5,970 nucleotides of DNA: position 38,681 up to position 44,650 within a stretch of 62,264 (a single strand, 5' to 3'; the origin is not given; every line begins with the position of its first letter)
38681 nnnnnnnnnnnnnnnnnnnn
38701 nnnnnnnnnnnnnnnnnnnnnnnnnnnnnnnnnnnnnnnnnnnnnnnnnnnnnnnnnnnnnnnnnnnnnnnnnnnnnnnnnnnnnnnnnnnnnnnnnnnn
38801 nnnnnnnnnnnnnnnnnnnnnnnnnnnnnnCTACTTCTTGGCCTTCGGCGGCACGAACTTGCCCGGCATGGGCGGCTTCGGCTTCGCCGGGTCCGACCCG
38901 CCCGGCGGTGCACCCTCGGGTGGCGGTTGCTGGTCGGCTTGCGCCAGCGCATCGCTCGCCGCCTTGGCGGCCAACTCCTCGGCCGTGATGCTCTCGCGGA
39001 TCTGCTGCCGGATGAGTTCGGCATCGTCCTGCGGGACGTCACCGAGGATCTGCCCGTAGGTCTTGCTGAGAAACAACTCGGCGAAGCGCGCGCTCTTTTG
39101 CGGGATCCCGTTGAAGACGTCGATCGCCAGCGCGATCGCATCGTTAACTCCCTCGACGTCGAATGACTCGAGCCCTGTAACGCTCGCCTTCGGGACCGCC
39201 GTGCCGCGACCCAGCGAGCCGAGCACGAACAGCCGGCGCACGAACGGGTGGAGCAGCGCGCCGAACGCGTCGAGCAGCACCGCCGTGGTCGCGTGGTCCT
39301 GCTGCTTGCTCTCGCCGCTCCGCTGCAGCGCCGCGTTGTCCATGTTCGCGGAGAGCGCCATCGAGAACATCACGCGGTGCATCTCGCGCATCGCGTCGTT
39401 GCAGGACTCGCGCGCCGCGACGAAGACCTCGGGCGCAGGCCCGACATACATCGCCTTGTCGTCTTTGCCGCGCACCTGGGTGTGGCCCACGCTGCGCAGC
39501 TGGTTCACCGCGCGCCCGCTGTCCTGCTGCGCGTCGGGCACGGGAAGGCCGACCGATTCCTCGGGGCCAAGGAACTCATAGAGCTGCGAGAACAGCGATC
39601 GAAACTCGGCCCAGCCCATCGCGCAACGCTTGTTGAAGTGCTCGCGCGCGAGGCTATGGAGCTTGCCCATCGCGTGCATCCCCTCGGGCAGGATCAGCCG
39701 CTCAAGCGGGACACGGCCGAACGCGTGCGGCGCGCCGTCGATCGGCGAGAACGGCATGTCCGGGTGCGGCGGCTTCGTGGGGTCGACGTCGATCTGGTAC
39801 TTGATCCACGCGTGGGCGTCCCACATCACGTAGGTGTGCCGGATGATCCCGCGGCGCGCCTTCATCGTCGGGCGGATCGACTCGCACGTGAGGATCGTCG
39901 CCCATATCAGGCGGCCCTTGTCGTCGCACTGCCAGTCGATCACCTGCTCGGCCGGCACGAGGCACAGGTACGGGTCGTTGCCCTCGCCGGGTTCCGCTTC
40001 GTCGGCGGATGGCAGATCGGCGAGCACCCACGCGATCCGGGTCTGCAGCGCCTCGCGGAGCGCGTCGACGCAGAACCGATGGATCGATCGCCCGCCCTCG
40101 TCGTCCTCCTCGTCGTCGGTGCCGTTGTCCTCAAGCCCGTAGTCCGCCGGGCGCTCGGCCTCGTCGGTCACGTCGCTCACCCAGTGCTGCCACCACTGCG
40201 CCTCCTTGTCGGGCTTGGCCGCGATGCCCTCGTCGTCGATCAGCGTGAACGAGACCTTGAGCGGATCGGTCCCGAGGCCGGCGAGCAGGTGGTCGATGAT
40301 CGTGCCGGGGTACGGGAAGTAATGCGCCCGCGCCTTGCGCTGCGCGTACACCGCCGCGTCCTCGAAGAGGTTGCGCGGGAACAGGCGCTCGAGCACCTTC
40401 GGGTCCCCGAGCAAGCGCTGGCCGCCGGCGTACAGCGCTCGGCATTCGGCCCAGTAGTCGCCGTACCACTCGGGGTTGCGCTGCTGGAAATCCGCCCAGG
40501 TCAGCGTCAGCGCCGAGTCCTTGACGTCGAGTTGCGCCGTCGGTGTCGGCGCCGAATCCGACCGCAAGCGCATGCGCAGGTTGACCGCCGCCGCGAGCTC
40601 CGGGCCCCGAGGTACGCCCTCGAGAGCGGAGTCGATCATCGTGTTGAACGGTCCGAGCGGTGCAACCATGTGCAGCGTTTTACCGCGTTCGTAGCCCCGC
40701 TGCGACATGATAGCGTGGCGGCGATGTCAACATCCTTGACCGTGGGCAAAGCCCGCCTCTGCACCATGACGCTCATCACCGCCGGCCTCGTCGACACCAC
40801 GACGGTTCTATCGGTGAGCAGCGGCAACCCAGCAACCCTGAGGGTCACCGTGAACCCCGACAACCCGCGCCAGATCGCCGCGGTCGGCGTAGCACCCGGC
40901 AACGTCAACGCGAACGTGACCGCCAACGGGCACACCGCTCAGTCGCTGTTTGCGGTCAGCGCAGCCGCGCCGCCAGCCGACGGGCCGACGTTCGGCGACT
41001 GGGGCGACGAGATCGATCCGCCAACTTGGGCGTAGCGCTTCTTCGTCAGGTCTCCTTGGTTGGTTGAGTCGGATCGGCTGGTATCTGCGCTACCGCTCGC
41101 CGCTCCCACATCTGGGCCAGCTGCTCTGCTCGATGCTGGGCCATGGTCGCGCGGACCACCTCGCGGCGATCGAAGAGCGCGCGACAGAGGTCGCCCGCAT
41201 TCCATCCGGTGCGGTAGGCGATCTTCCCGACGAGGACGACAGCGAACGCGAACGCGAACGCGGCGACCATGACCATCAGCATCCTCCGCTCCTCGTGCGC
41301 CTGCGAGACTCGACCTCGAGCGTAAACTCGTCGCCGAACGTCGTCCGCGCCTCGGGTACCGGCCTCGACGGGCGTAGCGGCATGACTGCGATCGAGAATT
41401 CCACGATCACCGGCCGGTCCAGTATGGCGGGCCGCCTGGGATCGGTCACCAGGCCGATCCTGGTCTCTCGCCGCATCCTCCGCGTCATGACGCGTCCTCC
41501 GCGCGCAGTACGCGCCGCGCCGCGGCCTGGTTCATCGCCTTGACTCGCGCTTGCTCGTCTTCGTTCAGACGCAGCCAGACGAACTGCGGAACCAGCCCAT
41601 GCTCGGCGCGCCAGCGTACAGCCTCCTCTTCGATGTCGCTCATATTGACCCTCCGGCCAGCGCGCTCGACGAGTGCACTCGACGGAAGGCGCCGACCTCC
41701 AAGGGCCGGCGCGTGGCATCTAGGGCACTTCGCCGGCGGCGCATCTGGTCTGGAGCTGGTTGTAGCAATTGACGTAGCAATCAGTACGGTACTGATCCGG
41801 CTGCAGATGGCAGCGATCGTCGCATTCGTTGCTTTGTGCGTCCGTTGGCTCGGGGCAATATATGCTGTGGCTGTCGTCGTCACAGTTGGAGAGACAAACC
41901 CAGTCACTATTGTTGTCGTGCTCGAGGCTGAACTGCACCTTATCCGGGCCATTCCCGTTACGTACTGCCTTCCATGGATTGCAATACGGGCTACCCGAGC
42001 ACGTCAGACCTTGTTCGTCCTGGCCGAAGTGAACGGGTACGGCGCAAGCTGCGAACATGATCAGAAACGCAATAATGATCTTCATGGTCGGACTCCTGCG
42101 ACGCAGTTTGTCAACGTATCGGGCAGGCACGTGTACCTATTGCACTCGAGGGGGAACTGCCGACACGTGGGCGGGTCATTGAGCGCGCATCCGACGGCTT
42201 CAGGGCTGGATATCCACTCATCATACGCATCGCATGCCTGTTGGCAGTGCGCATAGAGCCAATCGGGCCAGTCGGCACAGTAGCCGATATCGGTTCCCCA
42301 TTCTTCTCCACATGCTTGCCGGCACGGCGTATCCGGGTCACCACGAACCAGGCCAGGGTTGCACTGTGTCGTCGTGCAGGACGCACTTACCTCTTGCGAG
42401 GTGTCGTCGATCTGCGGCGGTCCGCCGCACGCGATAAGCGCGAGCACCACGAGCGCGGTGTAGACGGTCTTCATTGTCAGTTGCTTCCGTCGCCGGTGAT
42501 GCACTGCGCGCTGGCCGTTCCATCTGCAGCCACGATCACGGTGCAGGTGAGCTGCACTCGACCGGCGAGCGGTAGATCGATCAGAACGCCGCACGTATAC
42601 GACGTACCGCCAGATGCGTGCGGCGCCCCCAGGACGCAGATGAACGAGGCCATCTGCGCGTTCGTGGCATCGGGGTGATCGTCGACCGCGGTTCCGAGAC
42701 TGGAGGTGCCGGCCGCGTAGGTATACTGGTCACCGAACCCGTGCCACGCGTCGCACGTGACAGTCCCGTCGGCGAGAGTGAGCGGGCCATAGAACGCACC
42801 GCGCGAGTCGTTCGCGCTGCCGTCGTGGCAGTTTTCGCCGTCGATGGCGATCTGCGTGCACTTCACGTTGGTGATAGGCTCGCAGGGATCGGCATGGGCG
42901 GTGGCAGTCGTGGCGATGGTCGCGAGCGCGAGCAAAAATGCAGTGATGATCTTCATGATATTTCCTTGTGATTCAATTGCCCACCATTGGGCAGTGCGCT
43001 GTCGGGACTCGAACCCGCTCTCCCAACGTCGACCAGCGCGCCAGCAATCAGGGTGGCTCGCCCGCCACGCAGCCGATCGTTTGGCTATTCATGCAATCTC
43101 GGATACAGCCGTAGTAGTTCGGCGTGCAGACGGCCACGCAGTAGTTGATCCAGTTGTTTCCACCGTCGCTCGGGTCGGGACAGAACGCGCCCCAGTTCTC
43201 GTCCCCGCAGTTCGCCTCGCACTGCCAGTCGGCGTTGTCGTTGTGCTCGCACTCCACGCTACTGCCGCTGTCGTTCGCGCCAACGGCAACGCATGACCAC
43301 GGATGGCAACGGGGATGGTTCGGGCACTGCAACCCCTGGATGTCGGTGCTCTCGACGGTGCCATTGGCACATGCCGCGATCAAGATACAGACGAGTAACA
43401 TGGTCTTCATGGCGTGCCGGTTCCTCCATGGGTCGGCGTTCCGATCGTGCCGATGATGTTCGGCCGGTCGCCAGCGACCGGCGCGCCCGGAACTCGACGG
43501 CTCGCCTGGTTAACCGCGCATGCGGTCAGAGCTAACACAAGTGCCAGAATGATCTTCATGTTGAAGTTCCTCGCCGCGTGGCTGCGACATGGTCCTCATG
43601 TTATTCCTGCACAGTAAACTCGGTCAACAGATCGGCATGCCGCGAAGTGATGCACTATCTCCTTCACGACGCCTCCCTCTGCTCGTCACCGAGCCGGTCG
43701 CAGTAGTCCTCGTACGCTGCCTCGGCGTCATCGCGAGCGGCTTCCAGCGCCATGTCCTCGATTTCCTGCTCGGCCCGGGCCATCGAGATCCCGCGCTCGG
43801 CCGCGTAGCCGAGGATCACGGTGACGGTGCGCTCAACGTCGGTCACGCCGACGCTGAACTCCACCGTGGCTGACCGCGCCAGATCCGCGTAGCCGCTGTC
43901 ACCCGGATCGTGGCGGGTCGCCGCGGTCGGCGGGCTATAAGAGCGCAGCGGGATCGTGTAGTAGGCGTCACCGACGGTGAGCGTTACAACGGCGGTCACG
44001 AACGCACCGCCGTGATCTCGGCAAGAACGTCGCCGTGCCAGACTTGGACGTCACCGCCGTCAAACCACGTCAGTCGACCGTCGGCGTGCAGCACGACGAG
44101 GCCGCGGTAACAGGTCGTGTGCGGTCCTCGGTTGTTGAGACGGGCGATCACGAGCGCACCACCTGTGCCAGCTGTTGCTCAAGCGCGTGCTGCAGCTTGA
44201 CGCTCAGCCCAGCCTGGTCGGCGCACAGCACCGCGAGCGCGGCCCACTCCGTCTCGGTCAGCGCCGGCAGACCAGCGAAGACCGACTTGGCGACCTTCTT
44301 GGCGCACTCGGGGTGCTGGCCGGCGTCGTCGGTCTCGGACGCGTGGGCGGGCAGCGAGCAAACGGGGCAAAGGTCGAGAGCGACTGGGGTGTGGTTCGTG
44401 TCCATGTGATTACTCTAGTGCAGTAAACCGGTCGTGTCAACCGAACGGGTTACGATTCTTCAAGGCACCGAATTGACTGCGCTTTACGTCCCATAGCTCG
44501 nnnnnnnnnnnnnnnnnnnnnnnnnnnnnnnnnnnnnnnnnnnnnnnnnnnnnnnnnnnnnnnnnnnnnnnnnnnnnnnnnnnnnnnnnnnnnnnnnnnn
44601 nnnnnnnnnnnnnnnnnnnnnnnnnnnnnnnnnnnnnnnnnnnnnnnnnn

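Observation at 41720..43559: Cluster of five exported proteins, including a paralogous Cys-rich lipoprotein family, between portal and terminase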

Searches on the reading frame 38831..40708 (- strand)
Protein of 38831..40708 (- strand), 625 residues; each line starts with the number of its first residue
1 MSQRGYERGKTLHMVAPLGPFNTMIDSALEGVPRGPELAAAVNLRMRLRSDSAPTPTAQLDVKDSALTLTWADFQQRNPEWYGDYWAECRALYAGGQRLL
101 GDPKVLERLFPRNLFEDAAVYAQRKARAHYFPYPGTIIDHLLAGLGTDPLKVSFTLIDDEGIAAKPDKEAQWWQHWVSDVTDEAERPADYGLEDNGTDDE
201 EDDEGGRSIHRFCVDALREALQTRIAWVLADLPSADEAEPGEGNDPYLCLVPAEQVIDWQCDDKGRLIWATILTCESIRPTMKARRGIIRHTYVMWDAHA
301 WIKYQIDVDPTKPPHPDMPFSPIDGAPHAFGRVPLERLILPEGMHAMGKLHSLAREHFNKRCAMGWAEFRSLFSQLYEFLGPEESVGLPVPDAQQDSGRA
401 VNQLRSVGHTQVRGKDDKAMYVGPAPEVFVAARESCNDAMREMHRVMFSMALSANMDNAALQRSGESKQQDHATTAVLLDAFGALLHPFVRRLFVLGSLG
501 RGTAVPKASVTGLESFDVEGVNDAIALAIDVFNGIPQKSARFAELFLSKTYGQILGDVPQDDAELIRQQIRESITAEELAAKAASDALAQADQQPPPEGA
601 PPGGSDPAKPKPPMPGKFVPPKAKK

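Call 6: search_protein_families(library=pfam, max_evalue=1, proteins=[window:38831-40708:-])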
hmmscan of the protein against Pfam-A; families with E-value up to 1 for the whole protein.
window:38831-40708:- (625 aa): 0 families

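Call 38: search_dna_similar(query=window:38831-40708:-, collection=phages, mode=protein, max_rows=12)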
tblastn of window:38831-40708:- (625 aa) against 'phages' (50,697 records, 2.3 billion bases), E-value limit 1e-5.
Records with a match: 2; places in all: 2; records where one place covers at least 80% of the query: 1.
Best place of each record, by identity: <60% 2.
By first word of the organism name: Caudoviricetes 1; Tunturiibacter 1.
By host as written in the record: - 1; Tunturiibacter empetritectus M8UP27 1.
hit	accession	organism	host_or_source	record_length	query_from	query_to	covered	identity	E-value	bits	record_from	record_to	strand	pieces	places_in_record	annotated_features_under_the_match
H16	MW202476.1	Caudoviricetes sp.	Manatee Spring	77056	67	573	81%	25.8%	1e-27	125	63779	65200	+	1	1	portal protein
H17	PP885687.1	Tunturiibacter phage Tunturi_4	Tunturiibacter empetritectus M8UP27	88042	225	570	55%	24.6%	6e-6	56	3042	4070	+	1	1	portal protein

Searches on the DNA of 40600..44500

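Call 56: search_rna_families(source=window, start=40600, end=44500, threshold=evalue, max_evalue=1)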
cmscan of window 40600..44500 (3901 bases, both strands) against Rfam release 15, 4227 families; matches with E-value up to 1: 0.
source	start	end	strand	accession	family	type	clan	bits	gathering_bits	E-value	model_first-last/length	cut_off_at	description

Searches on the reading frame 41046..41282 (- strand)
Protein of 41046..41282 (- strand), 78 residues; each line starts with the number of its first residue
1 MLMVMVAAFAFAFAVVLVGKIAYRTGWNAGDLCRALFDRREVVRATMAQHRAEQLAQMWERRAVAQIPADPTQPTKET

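Call 50: search_protein_families(library=phrogs, max_evalue=0.1, proteins=[window:41046-41282:-])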
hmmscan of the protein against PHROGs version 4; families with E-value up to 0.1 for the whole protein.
window:41046-41282:- (78 aa): 1 family
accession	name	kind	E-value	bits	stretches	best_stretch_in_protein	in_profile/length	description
phrog_2536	-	lysis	0.0018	19.3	1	3-65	5-65/129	Rz-like spanin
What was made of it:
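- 41046-41282 has an N-terminal transmembrane helix and a weak Rz-like spanin hit (phrog_2536, E = 0.0018; call 50).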

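Call 63: search_protein_families(library=padloc, max_evalue=0.1, proteins=[window:41046-41282:-])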
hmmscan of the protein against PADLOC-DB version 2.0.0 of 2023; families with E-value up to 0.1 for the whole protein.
window:41046-41282:- (78 aa): 0 families

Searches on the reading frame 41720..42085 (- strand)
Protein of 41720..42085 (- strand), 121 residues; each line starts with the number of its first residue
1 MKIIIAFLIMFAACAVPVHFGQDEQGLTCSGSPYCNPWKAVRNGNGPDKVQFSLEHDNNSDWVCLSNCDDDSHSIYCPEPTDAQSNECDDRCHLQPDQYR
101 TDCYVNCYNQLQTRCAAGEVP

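Call 6: search_protein_families(library=pfam, max_evalue=1, proteins=[window:41723-42085:-])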
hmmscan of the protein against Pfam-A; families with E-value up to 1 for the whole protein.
seq(121 aa): 0 families

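Call 50: search_protein_families(library=phrogs, max_evalue=0.1, proteins=[window:41720-42085:-])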
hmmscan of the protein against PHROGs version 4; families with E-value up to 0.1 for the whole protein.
window:41720-42085:- (121 aa): 0 families

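Call 51: search_protein_families(library=ncbifam, max_evalue=0.1, proteins=[window:41720-42085:-])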
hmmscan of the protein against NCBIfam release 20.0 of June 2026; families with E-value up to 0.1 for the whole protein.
window:41720-42085:- (121 aa): 0 families

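Call 63: search_protein_families(library=padloc, max_evalue=0.1, proteins=[window:41720-42085:-])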
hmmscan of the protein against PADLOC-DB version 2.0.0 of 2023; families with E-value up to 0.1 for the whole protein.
window:41720-42085:- (121 aa): 0 families

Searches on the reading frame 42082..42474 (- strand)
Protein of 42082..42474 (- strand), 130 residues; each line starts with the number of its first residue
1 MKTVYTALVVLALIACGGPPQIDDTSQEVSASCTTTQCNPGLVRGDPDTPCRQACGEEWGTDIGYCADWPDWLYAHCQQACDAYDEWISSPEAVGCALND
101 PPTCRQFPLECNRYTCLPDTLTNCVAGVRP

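Call 6: search_protein_families(library=pfam, max_evalue=1, proteins=[window:42085-42474:-])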
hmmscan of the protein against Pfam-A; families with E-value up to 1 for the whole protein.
seq(130 aa): 0 families

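Call 50: search_protein_families(library=phrogs, max_evalue=0.1, proteins=[window:42082-42474:-])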
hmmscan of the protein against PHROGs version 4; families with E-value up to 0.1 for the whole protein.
window:42082-42474:- (130 aa): 0 families

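Call 51: search_protein_families(library=ncbifam, max_evalue=0.1, proteins=[window:42082-42474:-])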
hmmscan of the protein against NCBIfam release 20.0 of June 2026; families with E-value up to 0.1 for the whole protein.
window:42082-42474:- (130 aa): 1 family
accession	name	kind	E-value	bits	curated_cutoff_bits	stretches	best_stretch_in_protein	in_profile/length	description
NF033401.1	thiazolyl_BerA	subfamily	0.013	15.8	37.5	1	24-38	22-36/42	thiocillin/thiostrepton family thiazolyl peptide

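Call 63: search_protein_families(library=padloc, max_evalue=0.1, proteins=[window:42082-42474:-])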
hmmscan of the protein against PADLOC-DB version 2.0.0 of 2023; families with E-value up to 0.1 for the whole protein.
window:42082-42474:- (130 aa): 0 families

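Call 85: find_related_loci(query=window:42085-42429:-, collection=viral_contigs, flank=6000)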
Query window:42085-42429:- (115 aa) in viral_contigs; peptide patterns used: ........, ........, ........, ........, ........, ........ (x = any residue, [..] = any of these).
4 stretches matched a pattern, but none encodes a relative of the query by tblastn (E <= 1e-3).
